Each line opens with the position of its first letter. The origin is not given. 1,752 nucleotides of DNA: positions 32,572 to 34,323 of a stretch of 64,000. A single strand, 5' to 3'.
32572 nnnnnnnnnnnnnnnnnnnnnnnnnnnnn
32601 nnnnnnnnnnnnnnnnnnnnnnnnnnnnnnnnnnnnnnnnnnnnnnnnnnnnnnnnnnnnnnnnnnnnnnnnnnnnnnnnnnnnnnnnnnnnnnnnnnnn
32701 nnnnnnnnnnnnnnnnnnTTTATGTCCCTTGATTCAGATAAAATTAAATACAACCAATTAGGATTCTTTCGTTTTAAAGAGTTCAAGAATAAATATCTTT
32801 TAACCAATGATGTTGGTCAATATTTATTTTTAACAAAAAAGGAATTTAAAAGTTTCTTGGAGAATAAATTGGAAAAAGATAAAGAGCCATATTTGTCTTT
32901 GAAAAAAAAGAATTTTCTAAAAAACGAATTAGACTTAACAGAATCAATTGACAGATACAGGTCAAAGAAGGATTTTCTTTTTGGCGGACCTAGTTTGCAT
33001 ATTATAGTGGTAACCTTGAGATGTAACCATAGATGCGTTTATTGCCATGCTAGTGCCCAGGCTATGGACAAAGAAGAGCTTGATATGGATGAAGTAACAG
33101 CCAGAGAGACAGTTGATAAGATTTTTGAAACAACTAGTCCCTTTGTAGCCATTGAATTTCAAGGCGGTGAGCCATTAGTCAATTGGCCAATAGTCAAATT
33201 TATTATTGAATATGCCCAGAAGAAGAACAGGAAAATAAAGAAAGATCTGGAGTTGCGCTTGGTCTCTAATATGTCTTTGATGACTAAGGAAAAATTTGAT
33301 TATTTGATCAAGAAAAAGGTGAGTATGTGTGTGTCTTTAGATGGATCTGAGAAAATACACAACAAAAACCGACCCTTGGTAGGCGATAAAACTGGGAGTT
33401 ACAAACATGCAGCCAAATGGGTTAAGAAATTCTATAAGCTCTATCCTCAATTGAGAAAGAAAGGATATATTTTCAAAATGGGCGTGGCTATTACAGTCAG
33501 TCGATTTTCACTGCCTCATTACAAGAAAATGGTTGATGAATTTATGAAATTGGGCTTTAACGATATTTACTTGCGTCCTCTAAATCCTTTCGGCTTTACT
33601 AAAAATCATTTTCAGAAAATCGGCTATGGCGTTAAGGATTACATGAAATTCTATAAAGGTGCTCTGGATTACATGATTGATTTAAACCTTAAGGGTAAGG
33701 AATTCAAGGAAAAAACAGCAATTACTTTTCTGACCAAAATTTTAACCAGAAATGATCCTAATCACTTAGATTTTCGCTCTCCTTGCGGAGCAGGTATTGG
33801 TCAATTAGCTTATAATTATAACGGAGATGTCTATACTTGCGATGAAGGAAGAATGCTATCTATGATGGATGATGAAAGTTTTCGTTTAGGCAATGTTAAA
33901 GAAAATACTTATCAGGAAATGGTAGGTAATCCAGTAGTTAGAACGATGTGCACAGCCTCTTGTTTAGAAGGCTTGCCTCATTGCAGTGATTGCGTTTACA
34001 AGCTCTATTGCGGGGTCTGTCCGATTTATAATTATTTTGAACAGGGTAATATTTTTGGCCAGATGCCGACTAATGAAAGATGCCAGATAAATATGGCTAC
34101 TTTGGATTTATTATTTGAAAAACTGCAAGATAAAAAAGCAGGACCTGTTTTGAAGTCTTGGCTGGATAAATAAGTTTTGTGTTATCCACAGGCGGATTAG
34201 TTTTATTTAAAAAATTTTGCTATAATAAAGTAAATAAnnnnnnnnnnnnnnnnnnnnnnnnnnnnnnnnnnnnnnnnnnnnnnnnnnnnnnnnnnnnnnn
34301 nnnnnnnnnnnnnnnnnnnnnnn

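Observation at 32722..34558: His-Gly-Ser repeat precursor peptide next to a single radical SAM/SPASM maturase: an Hxs-type system with non-canonical composition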

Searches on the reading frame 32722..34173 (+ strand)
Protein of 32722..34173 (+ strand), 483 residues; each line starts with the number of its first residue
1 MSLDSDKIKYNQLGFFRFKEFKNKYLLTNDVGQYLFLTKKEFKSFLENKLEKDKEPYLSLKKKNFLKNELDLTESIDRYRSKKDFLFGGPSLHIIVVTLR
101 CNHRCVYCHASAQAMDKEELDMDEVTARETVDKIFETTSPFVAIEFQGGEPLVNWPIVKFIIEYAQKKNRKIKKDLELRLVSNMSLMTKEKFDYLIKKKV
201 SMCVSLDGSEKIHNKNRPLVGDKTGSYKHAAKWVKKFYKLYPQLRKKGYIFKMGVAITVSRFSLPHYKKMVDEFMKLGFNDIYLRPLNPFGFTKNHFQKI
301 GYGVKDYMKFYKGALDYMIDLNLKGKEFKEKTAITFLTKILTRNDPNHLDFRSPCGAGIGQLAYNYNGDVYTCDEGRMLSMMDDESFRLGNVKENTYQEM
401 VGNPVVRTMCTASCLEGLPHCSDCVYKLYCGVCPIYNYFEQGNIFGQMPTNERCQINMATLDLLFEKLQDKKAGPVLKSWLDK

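Call 3: search_protein_families(library=ncbifam, proteins=[window:32722-34173:+], max_evalue=0.01)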
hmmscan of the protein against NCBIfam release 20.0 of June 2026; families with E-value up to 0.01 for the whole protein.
window:32722-34173:+ (483 aa): 70 families (the best 25 are shown)
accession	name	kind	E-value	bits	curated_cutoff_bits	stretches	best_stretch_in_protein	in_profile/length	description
TIGR03978.1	rSAM_paired_1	equivalog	4.1e-158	527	370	1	15-481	3-466/466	His-Xaa-Ser system radical SAM maturase HxsB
NF047865.1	rSAM_PapB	equivalog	7.4e-39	133.9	340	1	95-444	7-327/330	PapB family radical SAM/SPASM ranthipeptide maturase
TIGR04064.1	rSAM_nif11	equivalog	4e-37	128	518.7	1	94-464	81-429/459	nif11-like peptide radical SAM maturase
NF040492.1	not_ScfB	exception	4.3e-32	111.6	855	1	95-444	99-426/450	ScfB-related radical SAM/SPASM orphan maturase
TIGR03974.1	rSAM_six_Cys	equivalog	9.8e-32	110.4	425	1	45-447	54-430/451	thioether cross-link-forming SCIFF peptide maturase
TIGR04068.1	rSAM_ocin_clost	equivalog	1.9e-31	109.5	500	1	36-437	23-424/462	Cys-rich peptide radical SAM maturase CcpM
TIGR03906.1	quino_hemo_SAM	equivalog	2.2e-29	102.4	453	1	95-444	98-425/467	quinohemoprotein amine dehydrogenase maturation protein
TIGR04115.1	rSAM_Cxxx_rpt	equivalog_domain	5.7e-23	82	350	1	96-438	7-330/359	radical SAM peptide maturase, CXXX-repeat target family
NF035951.1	rSAM_RumMC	equivalog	8.1e-23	80.9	720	1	94-273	115-295/510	RumMC family radical SAM sactipeptide maturase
TIGR03942.1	sulfatase_rSAM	equivalog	9.9e-23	80.8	349.45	1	97-443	7-334/363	anaerobic sulfatase maturase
NF041298.1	rSAM_mat_DynA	equivalog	2.4e-21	76.1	450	1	94-435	4-323/356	dynobactin maturation radical SAM/SPASM protein DynA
TIGR04163.1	rSAM_cobopep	equivalog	7.1e-20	71.2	375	1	64-442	42-396/428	peptide-modifying radical SAM enzyme CbpB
NF038107.1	rSAM_NF038107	equivalog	3.3e-17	62.4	600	1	19-237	11-233/444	Cys-every-fifth radical SAM/SPASM peptide maturase CefB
NF050035.1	rSAM_WgK_link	exception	9.6e-17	61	650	2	90-239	8-145/367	radical SAM/SPASM peptide maturase WgkB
TIGR04148.1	GG_samocin_CFB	equivalog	1.3e-16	60.8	300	1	95-247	21-180/411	radical SAM peptide maturase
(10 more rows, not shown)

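Call 4: search_protein_families(library=pfam, proteins=[window:32722-34173:+], max_evalue=0.01)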
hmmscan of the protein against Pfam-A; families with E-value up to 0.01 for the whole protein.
window:32722-34173:+ (483 aa): 3 families
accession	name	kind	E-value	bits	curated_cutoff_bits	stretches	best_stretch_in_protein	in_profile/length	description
PF04055.27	Radical_SAM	-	9.3e-16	58.9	29.5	1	95-240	1-139/166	Radical SAM superfamily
PF13353.11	Fer4_12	-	7.1e-07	30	22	1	93-190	7-100/137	4Fe-4S single cluster domain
PF13186.11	SPASM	-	3.5e-05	24.4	21.5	1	355-424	1-66/67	Iron-sulfur cluster-binding domain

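Call 15: find_related_loci(query=window:32722-34170:+, collection=genome_contigs, flank=10000)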
Query window:32722-34170:+ (483 aa) in genome_contigs; peptide patterns used: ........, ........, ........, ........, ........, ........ (x = any residue, [..] = any of these).
96 stretches matched a pattern; 5 encode a relative of the query (tblastn E <= 1e-3); 5 distinct loci.
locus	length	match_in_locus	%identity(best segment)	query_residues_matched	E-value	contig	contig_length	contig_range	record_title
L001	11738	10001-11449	72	3-483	0e+0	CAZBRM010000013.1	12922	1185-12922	MAG TPA_asm: uncultured Candidatus Saccharibacteria bacterium isolate SRP178699_co1_639 genome assembly, contig: NODE_64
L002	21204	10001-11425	58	8-483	0e+0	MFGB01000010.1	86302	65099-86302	MAG: Candidatus Falkowbacteria bacterium RIFOXYA2_FULL_47_19 rifoxya2_full_scaffold_223, whole genome shotgun sequence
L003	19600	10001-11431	58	6-483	0e+0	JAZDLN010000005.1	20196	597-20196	MAG: Candidatus Falkowbacteria bacterium isolate MEGAHIT-group-0.601 k141_9632321, whole genome shotgun sequence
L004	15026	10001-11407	57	12-481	0e+0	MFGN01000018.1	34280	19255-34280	MAG: Candidatus Falkowbacteria bacterium RIFOXYD12_FULL_34_57 rifoxyd3_full_scaffold_300, whole genome shotgun sequence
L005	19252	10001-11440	48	1-481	1e-150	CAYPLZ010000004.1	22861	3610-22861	MAG TPA_asm: uncultured Candidatus Saccharibacteria bacterium isolate binchicken_co13_229 genome assembly, contig: NODE_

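Call 18: search_protein_families(library=ncbifam, proteins=[L005:11455-12555:+, L005:12636-13043:+, L005:13047-14405:+, L005:16364-17644:+, L005:9282-9779:+, L005:9757-10014:+, L003:11588-11959:+, L003:11978-12217:+, L004:11417-11731:+], max_evalue=0.00001)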
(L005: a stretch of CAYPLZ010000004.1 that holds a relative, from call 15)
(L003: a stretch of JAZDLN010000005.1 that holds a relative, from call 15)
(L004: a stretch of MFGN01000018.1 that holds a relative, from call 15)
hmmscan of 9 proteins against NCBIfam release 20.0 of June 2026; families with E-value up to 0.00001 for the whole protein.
L005:11455-12555:+ (366 aa): 73 families (the best 25 are shown)
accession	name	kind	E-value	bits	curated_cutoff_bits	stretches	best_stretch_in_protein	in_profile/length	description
TIGR04082.1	rSAM_for_selen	equivalog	8.1e-48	163.4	350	1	5-333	195-515/516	thio(seleno)oxazole modification radical SAM maturase SbtM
TIGR04340.1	rSAM_ACGX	hypoth_equivalog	9e-45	153.4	400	2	8-210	2-200/341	radical SAM/SPASM domain protein, ACGX system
TIGR04053.2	TIGR04053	equivalog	4.2e-39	134.8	395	2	5-221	4-216/366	TIGR04053 family radical SAM/SPASM domain-containing protein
NF041298.1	rSAM_mat_DynA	equivalog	6e-36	124.2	450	1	16-338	8-344/356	dynobactin maturation radical SAM/SPASM protein DynA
TIGR04545.1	rSAM_ahbD_hemeb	equivalog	3.6e-35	122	500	2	12-222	3-208/339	heme b synthase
TIGR04055.1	rSAM_NirJ2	equivalog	7.5e-35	121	500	1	12-333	3-322/326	putative heme d1 biosynthesis radical SAM protein NirJ2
TIGR03962.1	mycofact_rSAM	equivalog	2.2e-33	115.9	265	1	11-334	14-332/339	mycofactocin radical SAM maturase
TIGR04133.1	rSAM_w_lipo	hypoth_equivalog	7.3e-33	113.9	425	1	10-316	25-332/350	TIGR04133 family radical SAM/SPASM protein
TIGR04054.1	rSAM_NirJ1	equivalog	9.1e-33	113.4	650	1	12-217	39-238/387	putative heme d1 biosynthesis radical SAM protein NirJ1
TIGR04051.1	rSAM_NirJ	equivalog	1e-32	113.5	515.45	1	13-197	6-184/354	heme d1 biosynthesis radical SAM protein NirJ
TIGR04546.1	rSAM_ahbC_deAc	equivalog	1e-32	113.4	650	1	11-222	41-246/390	12,18-didecarboxysiroheme deacetylase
NF050035.1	rSAM_WgK_link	exception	1.5e-32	113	650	2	4-183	4-177/367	radical SAM/SPASM peptide maturase WgkB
TIGR04303.1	GeoRSP_rSAM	equivalog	4.4e-32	112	400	1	10-334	6-325/325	GeoRSP system radical SAM/SPASM protein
TIGR02109.1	PQQ_syn_pqqE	equivalog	1.2e-31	110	381.35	1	12-335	10-332/358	pyrroloquinoline quinone biosynthesis protein PqqE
TIGR04347.1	pseudo_SAM_Halo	equivalog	3.9e-29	102.1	525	1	12-181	41-203/390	TIGR04347 family pseudo-SAM/SPASM protein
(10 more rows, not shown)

L005:12636-13043:+ (135 aa): 2 families
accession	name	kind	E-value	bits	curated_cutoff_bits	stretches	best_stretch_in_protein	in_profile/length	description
NF038313.3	HisXaaSer_A4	exception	2.1e-09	38.1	55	0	5-102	1-80/93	His-Xaa-Ser repeat protein HxsA4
NF038309.1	HisXaaSer_A3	equivalog_domain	1.9e-08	33.9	65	0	6-89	2-78/81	His-Xaa-Ser repeat protein HxsA3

L005:13047-14405:+ (452 aa): 65 families (the best 25 are shown)
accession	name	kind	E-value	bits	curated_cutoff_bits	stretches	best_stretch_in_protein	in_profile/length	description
NF047865.1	rSAM_PapB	equivalog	4.4e-44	151.1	340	1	100-426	5-330/330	PapB family radical SAM/SPASM ranthipeptide maturase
TIGR04064.1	rSAM_nif11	equivalog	1.5e-43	149.2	518.7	1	60-446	42-433/459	nif11-like peptide radical SAM maturase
TIGR03906.1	quino_hemo_SAM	equivalog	8.5e-37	126.9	453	1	99-436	95-438/467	quinohemoprotein amine dehydrogenase maturation protein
TIGR03974.1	rSAM_six_Cys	equivalog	4.5e-35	121.4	425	1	70-438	68-442/451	thioether cross-link-forming SCIFF peptide maturase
NF040492.1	not_ScfB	exception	4.2e-33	114.9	855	1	29-437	30-440/450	ScfB-related radical SAM/SPASM orphan maturase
TIGR04068.1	rSAM_ocin_clost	equivalog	2.7e-28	99.1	500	1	100-230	86-224/462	Cys-rich peptide radical SAM maturase CcpM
TIGR03978.1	rSAM_paired_1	equivalog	6.4e-28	97.7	370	1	65-448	42-453/466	His-Xaa-Ser system radical SAM maturase HxsB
TIGR03942.1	sulfatase_rSAM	equivalog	8.7e-28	97.4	349.45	1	105-433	8-345/363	anaerobic sulfatase maturase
NF038107.1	rSAM_NF038107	equivalog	3.5e-27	95.3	600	1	29-420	9-408/444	Cys-every-fifth radical SAM/SPASM peptide maturase CefB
NF041298.1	rSAM_mat_DynA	equivalog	6.7e-24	84.5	450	1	105-428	8-337/356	dynobactin maturation radical SAM/SPASM protein DynA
TIGR04115.1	rSAM_Cxxx_rpt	equivalog_domain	1.7e-21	77.1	350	1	103-409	7-323/359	radical SAM peptide maturase, CXXX-repeat target family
NF041718.1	rSAM_phane_AMC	equivalog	2.5e-20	72.8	425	1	98-285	6-194/362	cyclophane-forming radical SAM peptide maturase AmcB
NF038170.1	lachnocin_rSAM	equivalog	8.3e-20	71.1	550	1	90-445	67-420/440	lachnocin radical SAM maturase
TIGR04317.1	W_rSAM_matur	equivalog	9.3e-20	71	380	1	97-358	3-261/349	tungsten cofactor oxidoreductase radical SAM maturase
TIGR04083.1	rSAM_pep_methan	hypoth_equivalog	1.8e-18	66.6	300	1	102-433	4-331/376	TIGR04083 family peptide-modifying radical SAM enzyme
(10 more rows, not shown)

L005:16364-17644:+ (426 aa): 49 families (the best 25 are shown)
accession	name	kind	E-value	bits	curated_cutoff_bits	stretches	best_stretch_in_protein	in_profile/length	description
NF047865.1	rSAM_PapB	equivalog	5.3e-32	111.4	340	1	75-402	3-330/330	PapB family radical SAM/SPASM ranthipeptide maturase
TIGR04064.1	rSAM_nif11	equivalog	3.9e-29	101.7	518.7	1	71-411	74-423/459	nif11-like peptide radical SAM maturase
TIGR03974.1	rSAM_six_Cys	equivalog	4e-26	91.9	425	1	83-411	105-439/451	thioether cross-link-forming SCIFF peptide maturase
TIGR03978.1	rSAM_paired_1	equivalog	1.9e-24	86.3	370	1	32-386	39-415/466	His-Xaa-Ser system radical SAM maturase HxsB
TIGR03906.1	quino_hemo_SAM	equivalog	2.4e-23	82.5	453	1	72-253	91-282/467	quinohemoprotein amine dehydrogenase maturation protein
TIGR04068.1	rSAM_ocin_clost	equivalog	8e-21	74.5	500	1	27-215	43-233/462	Cys-rich peptide radical SAM maturase CcpM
TIGR04317.1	W_rSAM_matur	equivalog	1.3e-19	70.6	380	1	76-384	5-319/349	tungsten cofactor oxidoreductase radical SAM maturase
NF040492.1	not_ScfB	exception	3.4e-19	69.1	855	1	78-411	98-438/450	ScfB-related radical SAM/SPASM orphan maturase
NF038107.1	rSAM_NF038107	equivalog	1.9e-18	66.5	600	1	76-425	87-434/444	Cys-every-fifth radical SAM/SPASM peptide maturase CefB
NF038170.1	lachnocin_rSAM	equivalog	2.1e-18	66.4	550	1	76-384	77-391/440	lachnocin radical SAM maturase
NF041298.1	rSAM_mat_DynA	equivalog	7e-18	64.7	450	1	78-270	4-198/356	dynobactin maturation radical SAM/SPASM protein DynA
NF041718.1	rSAM_phane_AMC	equivalog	5.9e-17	61.7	425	1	75-256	6-188/362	cyclophane-forming radical SAM peptide maturase AmcB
TIGR04163.1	rSAM_cobopep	equivalog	7.7e-17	61.1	375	1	75-290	64-278/428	peptide-modifying radical SAM enzyme CbpB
TIGR04334.1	rSAM_Clo7bot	equivalog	7.9e-17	61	600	1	25-389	44-406/440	radical SAM/SPASM domain Clo7bot peptide maturase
TIGR03942.1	sulfatase_rSAM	equivalog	2.8e-16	59.6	349.45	1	83-401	9-337/363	anaerobic sulfatase maturase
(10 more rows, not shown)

L005:9282-9779:+ (165 aa): 1 family
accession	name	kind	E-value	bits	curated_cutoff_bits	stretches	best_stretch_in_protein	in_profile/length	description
TIGR03976.1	chp_LLNDYxLRE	equivalog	6.4e-19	68.1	50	1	19-107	1-88/90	His-Xaa-Ser system protein HxsD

L005:9757-10014:+ (85 aa): 1 family
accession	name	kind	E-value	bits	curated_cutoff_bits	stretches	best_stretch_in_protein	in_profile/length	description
NF038315.1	HxsD_rel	equivalog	3.1e-19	68.9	41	1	14-75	1-61/62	HxsD-like protein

L003:11588-11959:+ (123 aa): 2 families
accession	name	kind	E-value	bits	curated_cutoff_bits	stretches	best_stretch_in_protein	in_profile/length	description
NF038313.3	HisXaaSer_A4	exception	1.1e-22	80.6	55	1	11-104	2-92/93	His-Xaa-Ser repeat protein HxsA4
NF038309.1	HisXaaSer_A3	equivalog_domain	6.8e-15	54.6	65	1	11-97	2-80/81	His-Xaa-Ser repeat protein HxsA3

L003:11978-12217:+ (79 aa): 2 families
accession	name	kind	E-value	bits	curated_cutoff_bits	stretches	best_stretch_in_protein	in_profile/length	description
NF038309.1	HisXaaSer_A3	equivalog_domain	2.8e-15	55.9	65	1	8-78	1-69/81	His-Xaa-Ser repeat protein HxsA3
TIGR03979.1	His_Ser_Rich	equivalog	6.6e-07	29.5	121.65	1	53-78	51-74/190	His-Xaa-Ser repeat protein HxsA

L004:11417-11731:+ (104 aa): 2 families
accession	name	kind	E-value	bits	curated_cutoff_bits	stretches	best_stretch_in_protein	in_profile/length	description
NF038313.3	HisXaaSer_A4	exception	6.2e-17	62.3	55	1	13-103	2-86/93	His-Xaa-Ser repeat protein HxsA4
NF038309.1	HisXaaSer_A3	equivalog_domain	1.6e-14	53.4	65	1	13-100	2-81/81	His-Xaa-Ser repeat protein HxsA3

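Call 19: find_homologous_proteins(query=window:32722-34170:+, max_evalue=1e-30)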
Query window:32722-34170:+ (483 aa): 4891 proteins with E <= 1e-30 among 8000 candidates; the best 120 are listed.
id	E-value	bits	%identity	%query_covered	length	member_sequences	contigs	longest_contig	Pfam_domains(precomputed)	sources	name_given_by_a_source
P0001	0.0e+0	1120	100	100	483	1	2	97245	PF04055.28,PF13353.12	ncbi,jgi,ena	-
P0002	9.2e-276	933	82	100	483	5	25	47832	PF04055.28,PF13353.12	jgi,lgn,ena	-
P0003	1.2e-268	910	80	100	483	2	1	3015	PF04055.28,PF13353.12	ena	-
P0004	1.2e-266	903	80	99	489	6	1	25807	PF13186.12,PF04055.28,PF13353.12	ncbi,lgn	-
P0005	4.9e-260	881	78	100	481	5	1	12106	PF04055.28,PF13353.12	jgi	-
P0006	1.3e-259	880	77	100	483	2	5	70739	PF04055.28,PF13353.12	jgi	-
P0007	4.6e-258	875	77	99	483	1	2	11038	PF13186.12,PF04055.28,PF13353.12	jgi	-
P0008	3.4e-254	862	76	100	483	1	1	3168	PF04055.28,PF13353.12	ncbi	-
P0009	3.0e-253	859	76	100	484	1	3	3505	PF04055.28,PF13353.12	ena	-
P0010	6.7e-252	855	75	100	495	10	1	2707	PF04055.28,PF13353.12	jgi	-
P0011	3.7e-251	852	75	100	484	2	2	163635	PF13186.12,PF04055.28,PF13353.12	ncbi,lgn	-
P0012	5.4e-249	845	73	100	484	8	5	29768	PF13186.12,PF04055.28,PF13353.12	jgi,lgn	-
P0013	2.8e-247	839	74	100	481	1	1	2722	PF04055.28,PF13353.12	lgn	-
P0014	2.8e-246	836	73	100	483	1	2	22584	PF04055.28,PF13353.12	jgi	jgi:His-Xaa-Ser system radical SAM maturase HxsB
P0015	2.3e-245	833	74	100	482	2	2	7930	PF04055.28,PF13353.12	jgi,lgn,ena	-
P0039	4.3e-229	779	70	97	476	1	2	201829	PF13186.12,PF04055.28,PF13353.12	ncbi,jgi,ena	-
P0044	1.6e-214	731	64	100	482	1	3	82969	PF13186.12,PF04055.28,PF13353.12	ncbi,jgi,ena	-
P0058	7.5e-200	683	60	100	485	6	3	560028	PF13186.12,PF04055.28,PF13353.12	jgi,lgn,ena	-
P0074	1.2e-192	659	58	100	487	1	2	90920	PF04055.28,PF13353.12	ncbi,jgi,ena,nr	ncbi:MAG TPA: His-Xaa-Ser system radical SAM maturase HxsB [Candidatus Portnoybacteria bacterium]|nr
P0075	1.4e-192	659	57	100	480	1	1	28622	PF04055.28,PF13353.12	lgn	-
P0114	1.3e-172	593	52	99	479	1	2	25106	PF04055.28,PF13353.12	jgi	-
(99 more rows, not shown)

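Call 21: find_encoding_contigs(protein=P0001, flank=10000, max_places=3)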
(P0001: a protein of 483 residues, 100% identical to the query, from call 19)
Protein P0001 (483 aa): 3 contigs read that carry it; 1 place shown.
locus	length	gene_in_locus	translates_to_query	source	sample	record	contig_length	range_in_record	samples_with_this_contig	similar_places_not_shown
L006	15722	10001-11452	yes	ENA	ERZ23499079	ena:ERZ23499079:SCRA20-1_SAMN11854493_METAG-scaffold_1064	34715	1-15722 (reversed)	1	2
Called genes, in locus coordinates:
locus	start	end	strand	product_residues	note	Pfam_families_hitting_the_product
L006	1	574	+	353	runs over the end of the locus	PF11104:PilM_2, PF14450:FtsA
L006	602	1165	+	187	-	-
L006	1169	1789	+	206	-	PF04350:PilO (weak)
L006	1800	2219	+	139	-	-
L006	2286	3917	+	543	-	PF05157:MshEN, PF20720:nSTAND3 (faint), PF00437:T2SSE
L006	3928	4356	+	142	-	PF07963:N_methyl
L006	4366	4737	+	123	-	PF00072:Response_reg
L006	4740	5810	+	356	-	PF00437:T2SSE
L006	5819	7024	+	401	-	PF28597:T2SSF_N (weak), PF00482:T2SSF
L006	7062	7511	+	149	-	PF07963:N_methyl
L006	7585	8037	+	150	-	PF07963:N_methyl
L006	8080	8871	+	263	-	PF06750:A24_N_bact, PF01478:Peptidase_A24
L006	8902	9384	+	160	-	-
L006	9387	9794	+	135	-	PF27806:HxsD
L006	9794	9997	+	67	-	-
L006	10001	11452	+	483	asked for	PF13353:Fer4_12 (weak), PF04055:Radical_SAM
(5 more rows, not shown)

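Call 22: find_encoding_contigs(protein=P0058, flank=10000, max_places=3)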
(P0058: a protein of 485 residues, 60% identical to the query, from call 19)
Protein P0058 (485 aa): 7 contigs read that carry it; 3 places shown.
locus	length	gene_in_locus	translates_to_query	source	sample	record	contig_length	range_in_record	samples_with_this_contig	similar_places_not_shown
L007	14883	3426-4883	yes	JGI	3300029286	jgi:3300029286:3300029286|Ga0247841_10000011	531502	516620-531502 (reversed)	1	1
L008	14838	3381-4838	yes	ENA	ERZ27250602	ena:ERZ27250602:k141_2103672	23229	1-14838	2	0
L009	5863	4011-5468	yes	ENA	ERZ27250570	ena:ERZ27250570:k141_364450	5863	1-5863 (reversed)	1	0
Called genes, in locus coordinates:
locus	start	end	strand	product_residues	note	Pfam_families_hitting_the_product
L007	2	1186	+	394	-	?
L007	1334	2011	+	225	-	PF01797:Y1_Tnp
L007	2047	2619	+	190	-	-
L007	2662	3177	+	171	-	PF23243:HEAT_HEATR1 (weak), PF27806:HxsD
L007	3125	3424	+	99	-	-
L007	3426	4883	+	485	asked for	PF13353:Fer4_12 (weak), PF04055:Radical_SAM, PF13186:SPASM (weak)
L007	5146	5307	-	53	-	-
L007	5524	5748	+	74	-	-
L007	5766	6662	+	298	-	PF04055:Radical_SAM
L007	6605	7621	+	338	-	PF04467:DUF483 (weak)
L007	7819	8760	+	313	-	-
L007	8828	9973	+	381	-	-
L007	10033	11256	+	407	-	PF01075:Glyco_transf_9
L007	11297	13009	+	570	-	PF13231:PMT_2 (weak)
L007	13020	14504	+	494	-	PF02310:B12-binding, PF04055:Radical_SAM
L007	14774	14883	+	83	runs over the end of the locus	-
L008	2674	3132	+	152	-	PF27806:HxsD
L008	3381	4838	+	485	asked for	PF13353:Fer4_12 (weak), PF04055:Radical_SAM, PF13186:SPASM (weak)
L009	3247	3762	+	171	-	PF23243:HEAT_HEATR1 (weak), PF27806:HxsD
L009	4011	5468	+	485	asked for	PF13353:Fer4_12 (weak), PF04055:Radical_SAM, PF13186:SPASM (weak)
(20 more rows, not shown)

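Call 23: find_encoding_contigs(protein=P0011, flank=10000, max_places=1)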
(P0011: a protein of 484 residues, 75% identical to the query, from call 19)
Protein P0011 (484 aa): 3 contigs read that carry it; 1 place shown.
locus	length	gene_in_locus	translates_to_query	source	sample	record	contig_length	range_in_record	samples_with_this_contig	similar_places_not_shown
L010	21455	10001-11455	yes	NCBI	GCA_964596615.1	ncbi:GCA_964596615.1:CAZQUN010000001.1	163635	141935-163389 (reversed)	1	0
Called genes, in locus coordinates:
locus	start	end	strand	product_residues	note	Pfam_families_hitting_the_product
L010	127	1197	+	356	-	PF11104:PilM_2, PF14450:FtsA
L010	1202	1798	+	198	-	-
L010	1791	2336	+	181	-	PF04350:PilO (weak)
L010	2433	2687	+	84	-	-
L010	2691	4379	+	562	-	PF05157:MshEN, PF00437:T2SSE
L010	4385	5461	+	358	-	PF00437:T2SSE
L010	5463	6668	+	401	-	PF28597:T2SSF_N, PF00482:T2SSF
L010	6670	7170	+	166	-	PF07963:N_methyl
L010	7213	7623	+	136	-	PF07963:N_methyl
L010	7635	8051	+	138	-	PF07963:N_methyl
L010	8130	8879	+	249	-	PF06750:A24_N_bact, PF01478:Peptidase_A24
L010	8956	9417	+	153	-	-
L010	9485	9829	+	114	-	PF27806:HxsD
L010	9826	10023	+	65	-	-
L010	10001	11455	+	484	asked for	PF13353:Fer4_12, PF04055:Radical_SAM, PF13186:SPASM (weak)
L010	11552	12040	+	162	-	PF14534:DUF4440 (weak)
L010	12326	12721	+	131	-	-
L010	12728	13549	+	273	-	-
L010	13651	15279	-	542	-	PF13537:GATase_7 (weak)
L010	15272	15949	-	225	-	PF03567:Sulfotransfer_2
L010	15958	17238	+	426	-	PF00534:Glycos_transf_1, PF13692:Glyco_trans_1_4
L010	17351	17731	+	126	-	-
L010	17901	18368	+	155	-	-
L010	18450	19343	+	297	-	PF04055:Radical_SAM, PF13353:Fer4_12 (weak)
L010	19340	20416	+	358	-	PF13439:Glyco_transf_4 (weak), PF00534:Glycos_transf_1, PF13692:Glyco_trans_1_4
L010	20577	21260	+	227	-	-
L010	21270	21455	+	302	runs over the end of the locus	PF04055:Radical_SAM, PF13186:SPASM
